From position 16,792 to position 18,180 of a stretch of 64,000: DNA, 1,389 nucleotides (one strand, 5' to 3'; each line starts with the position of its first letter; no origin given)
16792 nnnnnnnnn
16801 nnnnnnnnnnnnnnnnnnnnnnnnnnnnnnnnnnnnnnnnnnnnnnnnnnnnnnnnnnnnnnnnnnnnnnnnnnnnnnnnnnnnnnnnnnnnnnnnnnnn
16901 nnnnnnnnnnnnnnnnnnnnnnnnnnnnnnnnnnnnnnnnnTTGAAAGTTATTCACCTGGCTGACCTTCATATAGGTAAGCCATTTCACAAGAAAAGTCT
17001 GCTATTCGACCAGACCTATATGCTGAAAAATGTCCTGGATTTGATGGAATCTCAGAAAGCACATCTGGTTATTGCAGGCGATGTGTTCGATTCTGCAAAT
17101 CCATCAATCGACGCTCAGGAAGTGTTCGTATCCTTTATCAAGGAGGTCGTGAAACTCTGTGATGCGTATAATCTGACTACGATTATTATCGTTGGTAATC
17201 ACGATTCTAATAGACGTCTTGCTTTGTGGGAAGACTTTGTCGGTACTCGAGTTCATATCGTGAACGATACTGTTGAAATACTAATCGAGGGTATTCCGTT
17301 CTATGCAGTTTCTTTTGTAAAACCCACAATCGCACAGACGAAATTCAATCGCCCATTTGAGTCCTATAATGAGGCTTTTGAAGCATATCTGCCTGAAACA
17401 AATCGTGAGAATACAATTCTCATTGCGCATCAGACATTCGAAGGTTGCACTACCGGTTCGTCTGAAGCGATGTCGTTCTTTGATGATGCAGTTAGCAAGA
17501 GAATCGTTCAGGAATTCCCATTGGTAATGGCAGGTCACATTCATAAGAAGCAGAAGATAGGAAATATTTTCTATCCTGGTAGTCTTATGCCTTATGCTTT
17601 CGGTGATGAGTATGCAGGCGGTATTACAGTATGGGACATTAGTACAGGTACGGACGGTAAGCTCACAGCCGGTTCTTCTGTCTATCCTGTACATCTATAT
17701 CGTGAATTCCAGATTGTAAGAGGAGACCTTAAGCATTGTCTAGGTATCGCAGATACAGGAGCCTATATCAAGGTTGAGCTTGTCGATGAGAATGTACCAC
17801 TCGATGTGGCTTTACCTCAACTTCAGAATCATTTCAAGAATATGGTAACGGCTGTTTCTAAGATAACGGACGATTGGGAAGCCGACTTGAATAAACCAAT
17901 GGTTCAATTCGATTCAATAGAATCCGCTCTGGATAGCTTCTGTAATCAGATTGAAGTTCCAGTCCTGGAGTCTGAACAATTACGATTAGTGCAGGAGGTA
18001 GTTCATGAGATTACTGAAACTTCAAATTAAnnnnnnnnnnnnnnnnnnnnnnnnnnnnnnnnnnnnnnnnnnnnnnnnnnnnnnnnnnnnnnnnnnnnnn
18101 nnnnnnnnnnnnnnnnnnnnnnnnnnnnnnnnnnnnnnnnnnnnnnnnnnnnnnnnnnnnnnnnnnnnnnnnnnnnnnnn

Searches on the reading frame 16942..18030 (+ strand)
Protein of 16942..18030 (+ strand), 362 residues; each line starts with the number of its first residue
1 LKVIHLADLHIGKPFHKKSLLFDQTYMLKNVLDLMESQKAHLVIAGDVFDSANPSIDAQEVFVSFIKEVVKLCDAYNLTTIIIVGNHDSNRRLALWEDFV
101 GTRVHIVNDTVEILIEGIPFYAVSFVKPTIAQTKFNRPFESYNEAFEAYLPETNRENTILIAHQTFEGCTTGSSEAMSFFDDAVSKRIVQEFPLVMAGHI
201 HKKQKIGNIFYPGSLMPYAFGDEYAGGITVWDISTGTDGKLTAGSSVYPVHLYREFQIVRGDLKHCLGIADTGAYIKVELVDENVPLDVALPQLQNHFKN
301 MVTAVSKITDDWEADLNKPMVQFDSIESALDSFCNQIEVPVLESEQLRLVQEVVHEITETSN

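Call 80: search_protein_families(library=ncbifam, proteins=[window:16942-18030:+], max_evalue=0.001)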
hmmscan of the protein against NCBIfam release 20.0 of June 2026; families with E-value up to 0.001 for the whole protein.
window:16942-18030:+ (362 aa): 9 families
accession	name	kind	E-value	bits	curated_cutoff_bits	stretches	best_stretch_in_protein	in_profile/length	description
TIGR00619.1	sbcd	subfamily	5.8e-34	118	77.65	2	1-100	1-98/252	exonuclease subunit SbcD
NF041753.2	sbcd_Staph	equivalog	1.4e-33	116.3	480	1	1-360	1-373/375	exonuclease subunit SbcD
NF008206.2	PRK10966.1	equivalog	1.7e-18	66.9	450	2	1-93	1-90/380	exonuclease subunit SbcD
NF041754.1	sbcd_Bac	equivalog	2.1e-12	47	750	1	1-94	1-92/390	exonuclease subunit SbcD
NF041029.1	Mre11_Pyroc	equivalog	2.1e-08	33.4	600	1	1-92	1-90/438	DNA double-strand break repair protein Mre11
NF041030.1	Mre11_Halo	equivalog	1.3e-07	31.1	550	1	2-183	3-170/361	DNA double-strand break repair protein Mre11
NF041031.1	Mre11_Sulfo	equivalog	3.1e-06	26.7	500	1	3-92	2-89/374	DNA double-strand break repair protein Mre11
TIGR04123.1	P_estr_lig_assc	hypoth_equivalog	6.2e-05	22.5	150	1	3-92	23-114/207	ligase-associated DNA damage response endonuclease PdeM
NF053861.1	DS8_antiphage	equivalog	0.00026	18.9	790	1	5-91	1-87/994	anti-phage protein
